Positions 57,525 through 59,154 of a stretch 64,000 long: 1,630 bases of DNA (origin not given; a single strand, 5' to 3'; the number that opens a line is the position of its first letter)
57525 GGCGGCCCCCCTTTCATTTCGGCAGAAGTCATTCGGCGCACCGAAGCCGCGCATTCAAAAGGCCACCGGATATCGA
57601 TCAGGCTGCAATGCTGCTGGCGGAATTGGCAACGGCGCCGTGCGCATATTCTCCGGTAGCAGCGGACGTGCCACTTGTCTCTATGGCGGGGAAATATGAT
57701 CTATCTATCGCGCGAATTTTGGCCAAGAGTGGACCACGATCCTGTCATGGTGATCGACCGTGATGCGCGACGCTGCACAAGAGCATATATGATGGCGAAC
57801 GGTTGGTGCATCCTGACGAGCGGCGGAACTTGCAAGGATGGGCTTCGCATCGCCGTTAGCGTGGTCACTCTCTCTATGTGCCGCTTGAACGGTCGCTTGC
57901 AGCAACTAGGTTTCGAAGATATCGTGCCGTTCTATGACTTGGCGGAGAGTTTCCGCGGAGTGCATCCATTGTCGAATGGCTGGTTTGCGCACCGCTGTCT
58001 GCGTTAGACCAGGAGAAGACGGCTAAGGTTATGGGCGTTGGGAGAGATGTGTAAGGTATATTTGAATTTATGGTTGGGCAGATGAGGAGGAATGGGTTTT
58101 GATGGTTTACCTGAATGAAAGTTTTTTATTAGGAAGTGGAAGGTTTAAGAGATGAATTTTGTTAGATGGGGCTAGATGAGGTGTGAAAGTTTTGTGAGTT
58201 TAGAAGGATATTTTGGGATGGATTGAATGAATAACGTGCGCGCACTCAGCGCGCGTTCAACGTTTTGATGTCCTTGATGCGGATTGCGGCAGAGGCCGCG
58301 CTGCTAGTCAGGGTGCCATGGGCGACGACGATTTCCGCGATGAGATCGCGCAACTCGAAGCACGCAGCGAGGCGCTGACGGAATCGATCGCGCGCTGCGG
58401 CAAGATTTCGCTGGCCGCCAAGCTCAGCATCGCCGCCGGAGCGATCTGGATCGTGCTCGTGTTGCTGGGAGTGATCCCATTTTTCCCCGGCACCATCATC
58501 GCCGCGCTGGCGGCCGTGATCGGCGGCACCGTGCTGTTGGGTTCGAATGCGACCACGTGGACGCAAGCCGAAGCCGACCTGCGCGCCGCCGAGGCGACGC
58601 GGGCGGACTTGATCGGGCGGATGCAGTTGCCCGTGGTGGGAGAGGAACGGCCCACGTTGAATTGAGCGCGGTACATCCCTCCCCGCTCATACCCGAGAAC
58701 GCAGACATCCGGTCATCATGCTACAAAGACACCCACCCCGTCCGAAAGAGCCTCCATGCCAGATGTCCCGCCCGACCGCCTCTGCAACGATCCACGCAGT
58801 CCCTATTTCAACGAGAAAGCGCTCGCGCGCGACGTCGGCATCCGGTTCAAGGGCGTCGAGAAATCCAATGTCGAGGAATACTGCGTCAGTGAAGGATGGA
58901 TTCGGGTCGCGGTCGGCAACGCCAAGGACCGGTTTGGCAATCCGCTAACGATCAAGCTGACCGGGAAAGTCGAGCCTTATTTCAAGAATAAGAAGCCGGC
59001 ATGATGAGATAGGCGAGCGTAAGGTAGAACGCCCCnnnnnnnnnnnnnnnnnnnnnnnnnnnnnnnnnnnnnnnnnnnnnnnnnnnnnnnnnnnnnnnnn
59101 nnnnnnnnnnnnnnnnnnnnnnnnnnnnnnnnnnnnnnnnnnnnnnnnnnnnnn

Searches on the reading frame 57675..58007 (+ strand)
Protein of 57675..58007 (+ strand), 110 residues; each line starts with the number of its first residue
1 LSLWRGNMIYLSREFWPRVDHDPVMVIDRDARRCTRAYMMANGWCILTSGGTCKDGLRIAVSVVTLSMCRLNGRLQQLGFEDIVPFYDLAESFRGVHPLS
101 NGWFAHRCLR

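Call 12: search_protein_families(library=pfam, proteins=[window:57675-58007:+], max_evalue=1)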
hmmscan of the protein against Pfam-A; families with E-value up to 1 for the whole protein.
window:57675-58007:+ (110 aa): 0 families

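Call 13: search_protein_families(library=ncbifam, proteins=[window:57675-58007:+], max_evalue=1)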
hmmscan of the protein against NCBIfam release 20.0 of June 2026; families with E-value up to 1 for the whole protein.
window:57675-58007:+ (110 aa): 0 families

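Call 18: find_encoding_contigs(protein=window:57675-58007:+, flank=6000, max_places=10)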
Protein window:57675-58007:+ (110 aa): no gene with exactly this product is on record in the collection.

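Call 19: find_homologous_proteins(query=window:57675-58007:+, max_evalue=0.01)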
Query window:57675-58007:+ (110 aa): 12 proteins with E <= 0.01 among 13 candidates.
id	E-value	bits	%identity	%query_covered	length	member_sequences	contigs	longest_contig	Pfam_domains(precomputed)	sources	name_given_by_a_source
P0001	9.2e-43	163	100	65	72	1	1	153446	-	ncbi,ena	-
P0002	1.5e-17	82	56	81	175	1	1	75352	-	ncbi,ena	-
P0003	1.5e-16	78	50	91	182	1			-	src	-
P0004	2.8e-15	74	64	57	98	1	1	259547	-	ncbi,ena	-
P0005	3.6e-15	74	45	91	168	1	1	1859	-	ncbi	ncbi:MAG: hypothetical protein WAK90_18860, partial [Pseudolabrys sp.]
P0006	4.5e-15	74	49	75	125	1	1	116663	-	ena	-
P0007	9.1e-15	73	45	91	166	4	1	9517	-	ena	-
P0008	1.8e-13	68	42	91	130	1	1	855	-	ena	-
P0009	1.9e-11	62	61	49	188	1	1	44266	-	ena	-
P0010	7.0e-9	54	61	45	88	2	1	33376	-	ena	-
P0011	1.6e-8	52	57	48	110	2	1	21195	-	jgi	jgi:hypothetical protein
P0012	1.8e-8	52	60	44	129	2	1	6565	-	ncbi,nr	ncbi:MAG TPA: hypothetical protein VKT24_01240, partial [Rhizomicrobium sp.]|nr:hypothetical protein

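Call 21: find_encoding_contigs(protein=P0001, flank=5000, max_places=10)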
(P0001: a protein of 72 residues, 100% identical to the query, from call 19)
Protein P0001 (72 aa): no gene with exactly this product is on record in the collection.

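Call 22: find_encoding_contigs(protein=P0002, flank=5000, max_places=4)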
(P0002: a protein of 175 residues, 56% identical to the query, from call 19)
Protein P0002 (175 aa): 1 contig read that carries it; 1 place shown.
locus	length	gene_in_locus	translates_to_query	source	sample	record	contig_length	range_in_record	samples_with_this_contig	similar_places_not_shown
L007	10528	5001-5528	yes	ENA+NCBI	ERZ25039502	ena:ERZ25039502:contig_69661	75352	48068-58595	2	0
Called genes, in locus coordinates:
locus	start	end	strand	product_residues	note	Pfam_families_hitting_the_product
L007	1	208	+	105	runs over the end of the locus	-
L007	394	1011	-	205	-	PF01370:Epimerase, PF16363:GDP_Man_Dehyd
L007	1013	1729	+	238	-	-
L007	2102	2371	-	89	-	-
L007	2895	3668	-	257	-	PF00483:NTP_transferase, PF12804:NTP_transf_3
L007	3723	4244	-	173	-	-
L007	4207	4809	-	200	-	-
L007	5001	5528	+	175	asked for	-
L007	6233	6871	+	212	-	PF05050:Methyltransf_21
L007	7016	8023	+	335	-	PF08100:Dimerisation, PF00891:Methyltransf_2, PF08242:Methyltransf_12 (faint)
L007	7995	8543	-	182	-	-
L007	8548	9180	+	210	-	-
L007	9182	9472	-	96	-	PF02310:B12-binding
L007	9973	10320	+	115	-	-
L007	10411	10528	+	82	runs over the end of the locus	PF11730:DUF3297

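Call 23: find_encoding_contigs(protein=P0009, flank=5000, max_places=4)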
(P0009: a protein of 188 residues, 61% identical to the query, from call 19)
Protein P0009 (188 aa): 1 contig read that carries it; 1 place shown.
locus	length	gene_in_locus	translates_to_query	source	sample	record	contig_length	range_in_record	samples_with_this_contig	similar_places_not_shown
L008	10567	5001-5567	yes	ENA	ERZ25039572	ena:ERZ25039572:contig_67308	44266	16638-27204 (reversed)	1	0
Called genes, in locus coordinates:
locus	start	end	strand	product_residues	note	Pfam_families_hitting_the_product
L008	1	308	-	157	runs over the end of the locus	-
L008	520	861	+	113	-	-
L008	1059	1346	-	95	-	-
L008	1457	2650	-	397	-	-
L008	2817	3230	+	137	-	PF04055:Radical_SAM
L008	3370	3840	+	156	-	PF13186:SPASM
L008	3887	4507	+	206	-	PF04989:RMNT_CmcI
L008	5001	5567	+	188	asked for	-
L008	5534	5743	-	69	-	-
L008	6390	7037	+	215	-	PF00027:cNMP_binding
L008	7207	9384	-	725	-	PF13191:AAA_16 (weak), PF13424:TPR_12 (faint), PF07721:TPR_4 (faint), PF17874:TPR_MalT (weak)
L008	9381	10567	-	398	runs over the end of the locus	PF00536:SAM_1, PF07647:SAM_2, PF00211:Guanylate_cyc, PF13191:AAA_16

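Call 30: list_cluster_members(proteins=[P0001, P0002])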
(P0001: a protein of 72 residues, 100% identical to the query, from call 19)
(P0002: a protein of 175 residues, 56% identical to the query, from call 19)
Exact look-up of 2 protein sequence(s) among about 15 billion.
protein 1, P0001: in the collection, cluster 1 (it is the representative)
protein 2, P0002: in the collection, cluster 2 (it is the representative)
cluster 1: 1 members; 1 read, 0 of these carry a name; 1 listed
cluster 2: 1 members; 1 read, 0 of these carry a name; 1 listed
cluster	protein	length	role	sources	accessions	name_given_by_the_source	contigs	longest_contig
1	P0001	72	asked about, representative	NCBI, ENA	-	-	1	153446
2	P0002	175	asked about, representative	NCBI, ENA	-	-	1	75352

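Call 36: find_encoding_contigs(protein=P0004, flank=4000, max_places=3)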
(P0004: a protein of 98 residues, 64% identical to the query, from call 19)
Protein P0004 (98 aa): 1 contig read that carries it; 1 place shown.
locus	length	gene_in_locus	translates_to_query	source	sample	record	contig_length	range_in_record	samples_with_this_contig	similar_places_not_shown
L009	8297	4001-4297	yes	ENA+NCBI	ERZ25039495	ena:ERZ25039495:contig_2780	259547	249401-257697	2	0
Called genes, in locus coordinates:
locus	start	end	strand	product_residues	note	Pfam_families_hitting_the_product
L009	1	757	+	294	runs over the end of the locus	-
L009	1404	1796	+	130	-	-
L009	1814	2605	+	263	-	PF13844:Glyco_transf_41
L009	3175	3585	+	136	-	-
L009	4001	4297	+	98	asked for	-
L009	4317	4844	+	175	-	-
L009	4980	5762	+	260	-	PF05050:Methyltransf_21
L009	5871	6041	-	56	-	-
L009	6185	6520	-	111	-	-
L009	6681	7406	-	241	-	PF01266:DAO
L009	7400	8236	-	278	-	PF00890:FAD_binding_2 (weak), PF01266:DAO, PF13450:NAD_binding_8 (weak)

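Call 37: find_encoding_contigs(protein=P0006, flank=4000, max_places=3)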
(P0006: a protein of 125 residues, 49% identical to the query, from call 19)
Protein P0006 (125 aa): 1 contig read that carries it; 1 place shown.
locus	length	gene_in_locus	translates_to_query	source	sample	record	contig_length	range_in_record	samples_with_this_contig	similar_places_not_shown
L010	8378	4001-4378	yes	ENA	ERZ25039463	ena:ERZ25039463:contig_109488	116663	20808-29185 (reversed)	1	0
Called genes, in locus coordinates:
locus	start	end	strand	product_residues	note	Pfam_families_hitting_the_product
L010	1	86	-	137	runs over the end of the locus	PF01625:PMSR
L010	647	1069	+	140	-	PF00515:TPR_1 (faint), PF07719:TPR_2 (faint), PF13424:TPR_12 (faint), PF13432:TPR_16 (weak), PF13181:TPR_8 (faint), PF13432:TPR_16 (weak), PF13414:TPR_11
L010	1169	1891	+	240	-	PF13181:TPR_8 (faint), PF13414:TPR_11 (weak), PF13428:TPR_14 (faint), PF13432:TPR_16 (weak), PF13371:TPR_9, PF13431:TPR_17 (weak), PF00515:TPR_1 (weak), PF07719:TPR_2 (weak), +1 more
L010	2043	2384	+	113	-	-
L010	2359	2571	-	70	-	-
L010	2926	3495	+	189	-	PF00004:AAA, PF07724:AAA_2 (weak), PF07728:AAA_5, PF13401:AAA_22 (faint)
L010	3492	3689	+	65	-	-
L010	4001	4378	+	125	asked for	-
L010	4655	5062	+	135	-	PF05050:Methyltransf_21 (weak)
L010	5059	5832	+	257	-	PF05050:Methyltransf_21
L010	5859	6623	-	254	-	PF14366:DUF4410 (weak)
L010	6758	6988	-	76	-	-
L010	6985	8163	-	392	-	PF00890:FAD_binding_2 (weak), PF01266:DAO, PF13450:NAD_binding_8 (weak)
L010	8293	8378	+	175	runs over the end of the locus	PF00300:His_Phos_1 (weak)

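Call 56: search_protein_families(library=pfam, proteins=[L007:5461-5955:+, L007:6233-6871:+, L007:5001-5528:+, P0003, P0009], max_evalue=0.1)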
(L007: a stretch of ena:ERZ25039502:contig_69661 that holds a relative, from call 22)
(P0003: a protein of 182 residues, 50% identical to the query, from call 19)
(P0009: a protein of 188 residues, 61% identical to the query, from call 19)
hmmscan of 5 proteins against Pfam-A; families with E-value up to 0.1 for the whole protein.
L007:5461-5955:+ (165 aa): 1 family
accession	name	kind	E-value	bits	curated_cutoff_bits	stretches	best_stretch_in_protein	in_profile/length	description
PF13489.12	Methyltransf_23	-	0.084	13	27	0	66-123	14-61/164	Methyltransferase domain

L007:6233-6871:+ (212 aa): 4 families
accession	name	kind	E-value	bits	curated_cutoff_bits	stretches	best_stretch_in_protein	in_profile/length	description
PF05050.19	Methyltransf_21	-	1.7e-10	41.7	22.7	1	13-154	1-152/173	Methyltransferase FkbM domain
PF13649.12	Methyltransf_25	-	0.001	20.1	27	1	11-63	1-53/97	Methyltransferase domain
PF08242.18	Methyltransf_12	-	0.045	14.9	30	1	13-55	2-46/98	Methyltransferase domain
PF08241.18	Methyltransf_11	-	0.099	13.7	21.2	0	13-53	2-42/95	Methyltransferase domain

L007:5001-5528:+ (175 aa): 2 families
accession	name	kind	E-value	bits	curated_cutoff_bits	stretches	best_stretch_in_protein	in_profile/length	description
PF17836.7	PglD_N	-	0.041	14.9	23.4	1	56-93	2-40/78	PglD N-terminal domain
PF01488.26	Shikimate_DH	-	0.088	13.3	24.3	0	57-91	16-50/138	Shikimate / quinate 5-dehydrogenase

P0003 (182 aa): 0 families

P0009 (188 aa): 0 families

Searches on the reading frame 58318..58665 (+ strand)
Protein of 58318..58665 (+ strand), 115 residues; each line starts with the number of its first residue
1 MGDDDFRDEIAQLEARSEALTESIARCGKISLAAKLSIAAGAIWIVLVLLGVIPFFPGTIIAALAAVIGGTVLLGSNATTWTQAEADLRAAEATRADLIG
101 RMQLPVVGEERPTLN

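Call 12: search_protein_families(library=pfam, proteins=[window:58318-58665:+], max_evalue=1)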
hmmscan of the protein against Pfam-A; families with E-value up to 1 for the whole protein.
window:58318-58665:+ (115 aa): 2 families
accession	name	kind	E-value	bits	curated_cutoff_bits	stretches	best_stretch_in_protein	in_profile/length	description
PF16326.10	ABC_tran_CTD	-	0.061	14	32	1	8-28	15-35/69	ABC transporter C-terminal domain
PF20990.2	DUF2207_C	-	0.23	11.6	33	1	24-84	132-195/247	Predicted membrane protein (DUF2207) C-terminal domain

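Call 13: search_protein_families(library=ncbifam, proteins=[window:58318-58665:+], max_evalue=1)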
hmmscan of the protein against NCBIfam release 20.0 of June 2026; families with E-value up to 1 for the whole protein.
window:58318-58665:+ (115 aa): 4 families
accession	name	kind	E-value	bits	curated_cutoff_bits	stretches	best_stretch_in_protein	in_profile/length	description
NF043004.1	CjTranTraC_Agrob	equivalog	0.027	15.2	120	0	6-37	8-40/98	conjugal transfer protein TraC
TIGR00833.1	actII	subfamily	0.028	12.7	874.7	1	6-61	256-311/910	MMPL family RND transporter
NF010422.0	PRK13848.1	subfamily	0.064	13.9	127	0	6-36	8-39/98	conjugal transfer protein TraC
NF009002.0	PRK12347.1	subfamily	0.1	11.8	386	1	67-98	89-121/231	L-ribulose-5-phosphate 4-epimerase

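Call 14: find_related_loci(query=window:58318-58665:+, collection=genome_contigs, flank=6000)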
Query window:58318-58665:+ (115 aa) in genome_contigs; peptide patterns used: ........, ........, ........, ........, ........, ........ (x = any residue, [..] = any of these).
600 stretches matched a pattern (row limit reached: there are more); 6 encode a relative of the query (tblastn E <= 1e-3); 6 distinct loci.
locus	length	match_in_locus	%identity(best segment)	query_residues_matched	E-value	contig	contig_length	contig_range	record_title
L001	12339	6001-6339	72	3-115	4e-50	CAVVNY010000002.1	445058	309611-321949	MAG: uncultured Alphaproteobacteria bacterium isolate MFD05705.bin.1.143 genome assembly, contig: contig_14269, whole ge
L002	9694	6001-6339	72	3-115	2e-49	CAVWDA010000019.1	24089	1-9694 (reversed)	MAG: uncultured Alphaproteobacteria bacterium isolate MFD03726.bin.2.151 genome assembly, contig: contig_18076, whole ge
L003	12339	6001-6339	70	3-115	2e-47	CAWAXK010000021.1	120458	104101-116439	MAG: uncultured Alphaproteobacteria bacterium isolate MFD05942.bin.3.4 genome assembly, contig: contig_48470, whole geno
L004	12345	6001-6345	72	1-115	6e-47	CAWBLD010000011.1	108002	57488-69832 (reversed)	MAG: uncultured Alphaproteobacteria bacterium isolate MFD02416.bin.2.169 genome assembly, contig: contig_52185, whole ge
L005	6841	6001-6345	68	1-115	8e-45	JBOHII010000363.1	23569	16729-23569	MAG: Pseudolabrys sp. isolate TC-S_metawrap_bin.226 k127_3438041, whole genome shotgun sequence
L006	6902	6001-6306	59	8-109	3e-34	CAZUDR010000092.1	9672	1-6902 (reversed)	MAG TPA_asm: uncultured Undibacter sp. isolate SRP214966_co6_103 genome assembly, contig: NODE_4874_length_9672_cov_5.80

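Call 16: find_encoding_contigs(protein=window:58318-58665:+, flank=6000, max_places=10)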
Protein window:58318-58665:+ (115 aa): no gene with exactly this product is on record in the collection.

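Call 62: list_cluster_members(proteins=[window:58318-58665:+, window:58756-59004:+, window:54239-54769:-])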
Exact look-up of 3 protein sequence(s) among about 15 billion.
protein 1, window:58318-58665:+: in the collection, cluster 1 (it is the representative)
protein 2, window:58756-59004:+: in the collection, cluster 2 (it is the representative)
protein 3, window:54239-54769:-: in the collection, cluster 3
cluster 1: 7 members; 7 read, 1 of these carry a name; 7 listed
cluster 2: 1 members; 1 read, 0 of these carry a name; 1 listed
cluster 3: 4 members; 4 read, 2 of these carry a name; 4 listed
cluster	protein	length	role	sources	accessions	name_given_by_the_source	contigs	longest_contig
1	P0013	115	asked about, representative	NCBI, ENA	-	-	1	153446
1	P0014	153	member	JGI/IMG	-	hypothetical protein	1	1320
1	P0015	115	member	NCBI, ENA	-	-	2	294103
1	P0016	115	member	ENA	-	-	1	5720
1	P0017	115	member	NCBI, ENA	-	-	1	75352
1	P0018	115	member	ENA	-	-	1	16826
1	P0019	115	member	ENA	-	-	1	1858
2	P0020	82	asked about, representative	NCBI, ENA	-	-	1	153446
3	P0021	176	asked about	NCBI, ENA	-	-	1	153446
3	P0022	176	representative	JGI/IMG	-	dTDP-4-dehydrorhamnose 3,5-epimerase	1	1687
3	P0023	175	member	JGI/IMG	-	dTDP-4-dehydrorhamnose 3,5-epimerase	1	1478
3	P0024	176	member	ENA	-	-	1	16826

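Call 63: find_encoding_contigs(protein=P0018, flank=10000, max_places=4)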
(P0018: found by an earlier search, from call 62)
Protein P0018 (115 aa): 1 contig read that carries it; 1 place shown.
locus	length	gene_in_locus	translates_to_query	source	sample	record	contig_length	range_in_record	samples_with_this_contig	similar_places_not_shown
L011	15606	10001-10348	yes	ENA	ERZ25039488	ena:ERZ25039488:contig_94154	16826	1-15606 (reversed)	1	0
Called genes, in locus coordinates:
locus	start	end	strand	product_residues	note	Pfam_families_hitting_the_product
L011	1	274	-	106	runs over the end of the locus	PF13186:SPASM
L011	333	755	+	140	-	-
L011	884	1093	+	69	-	-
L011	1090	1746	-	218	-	PF01370:Epimerase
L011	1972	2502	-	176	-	PF00908:dTDP_sugar_isom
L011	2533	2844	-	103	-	-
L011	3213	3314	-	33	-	-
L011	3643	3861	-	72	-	-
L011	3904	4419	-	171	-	PF00483:NTP_transferase, PF12804:NTP_transf_3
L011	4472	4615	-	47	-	-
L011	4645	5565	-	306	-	PF00535:Glycos_transf_2 (weak)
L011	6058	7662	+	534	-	-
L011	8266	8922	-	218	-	PF04055:Radical_SAM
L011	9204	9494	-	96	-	PF02310:B12-binding (weak)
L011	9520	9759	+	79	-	-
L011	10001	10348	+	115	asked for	-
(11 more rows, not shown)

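Call 65: find_encoding_contigs(protein=P0015, flank=6000, max_places=4)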
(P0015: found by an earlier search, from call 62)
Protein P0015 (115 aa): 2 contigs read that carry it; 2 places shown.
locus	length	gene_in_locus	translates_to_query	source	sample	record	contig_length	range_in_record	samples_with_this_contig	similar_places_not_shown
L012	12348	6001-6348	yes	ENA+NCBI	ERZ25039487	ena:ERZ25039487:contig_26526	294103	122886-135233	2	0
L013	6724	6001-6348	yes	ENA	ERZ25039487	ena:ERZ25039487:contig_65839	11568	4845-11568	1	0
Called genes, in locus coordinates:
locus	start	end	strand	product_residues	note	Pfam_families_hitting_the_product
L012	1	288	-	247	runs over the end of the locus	-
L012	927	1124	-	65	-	-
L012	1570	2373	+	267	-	PF00999:Na_H_Exchanger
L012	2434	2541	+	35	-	-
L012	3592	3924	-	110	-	PF04055:Radical_SAM (weak)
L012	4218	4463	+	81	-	-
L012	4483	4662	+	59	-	-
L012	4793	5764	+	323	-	PF03401:TctC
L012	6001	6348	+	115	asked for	-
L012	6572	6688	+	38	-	PF11730:DUF3297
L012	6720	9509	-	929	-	PF00111:Fer2 (weak), PF13510:Fer2_4, PF13237:Fer4_10 (weak), PF22117:Fer4_Nqo3 (weak), PF12838:Fer4_7, PF04879:Molybdop_Fe4S4, PF00384:Molybdopterin, PF01568:Molydop_binding, +4 more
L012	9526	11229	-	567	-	PF01257:2Fe-2S_thioredx, PF01512:Complex1_51K, PF10531:SLBB (weak), PF10589:NADH_4Fe-4S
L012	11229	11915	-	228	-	PF02798:GST_N, PF13417:GST_N_3, PF13409:GST_N_2, PF00043:GST_C, PF14497:GST_C_3, PF13410:GST_C_2 (weak)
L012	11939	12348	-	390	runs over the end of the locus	PF01268:FTHFS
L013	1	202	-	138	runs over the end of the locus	-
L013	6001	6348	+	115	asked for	-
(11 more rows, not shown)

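Call 66: find_encoding_contigs(protein=P0016, flank=6000, max_places=4)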
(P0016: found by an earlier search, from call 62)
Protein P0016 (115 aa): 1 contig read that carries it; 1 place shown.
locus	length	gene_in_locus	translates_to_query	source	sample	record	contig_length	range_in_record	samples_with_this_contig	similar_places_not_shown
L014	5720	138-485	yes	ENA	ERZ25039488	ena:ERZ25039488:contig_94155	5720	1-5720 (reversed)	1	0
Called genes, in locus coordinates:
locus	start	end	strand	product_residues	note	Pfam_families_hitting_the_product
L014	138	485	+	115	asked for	-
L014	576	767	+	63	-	PF11730:DUF3297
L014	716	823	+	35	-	PF11730:DUF3297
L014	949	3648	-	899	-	PF00111:Fer2 (weak), PF13510:Fer2_4, PF12838:Fer4_7, PF13183:Fer4_8 (weak), PF13187:Fer4_9 (weak), PF13237:Fer4_10 (weak), PF04879:Molybdop_Fe4S4, PF00384:Molybdopterin, +3 more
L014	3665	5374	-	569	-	PF01257:2Fe-2S_thioredx, PF01512:Complex1_51K, PF10531:SLBB (weak), PF10589:NADH_4Fe-4S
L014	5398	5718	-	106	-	?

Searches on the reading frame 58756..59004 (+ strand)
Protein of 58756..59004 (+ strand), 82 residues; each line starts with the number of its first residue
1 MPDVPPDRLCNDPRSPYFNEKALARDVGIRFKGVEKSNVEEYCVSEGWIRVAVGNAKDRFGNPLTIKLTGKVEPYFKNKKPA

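Call 12: search_protein_families(library=pfam, proteins=[window:58756-59004:+], max_evalue=1)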
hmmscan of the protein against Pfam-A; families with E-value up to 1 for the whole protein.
window:58756-59004:+ (82 aa): 1 family
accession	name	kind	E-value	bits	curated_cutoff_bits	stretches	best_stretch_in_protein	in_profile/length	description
PF11730.13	DUF3297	-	7.6e-39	131.9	27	1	6-76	1-71/71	Protein of unknown function (DUF3297)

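Call 13: search_protein_families(library=ncbifam, proteins=[window:58756-59004:+], max_evalue=1)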
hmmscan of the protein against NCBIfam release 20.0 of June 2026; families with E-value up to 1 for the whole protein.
window:58756-59004:+ (82 aa): 0 families

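Call 17: find_encoding_contigs(protein=window:58756-59004:+, flank=6000, max_places=10)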
Protein window:58756-59004:+ (82 aa): no gene with exactly this product is on record in the collection.
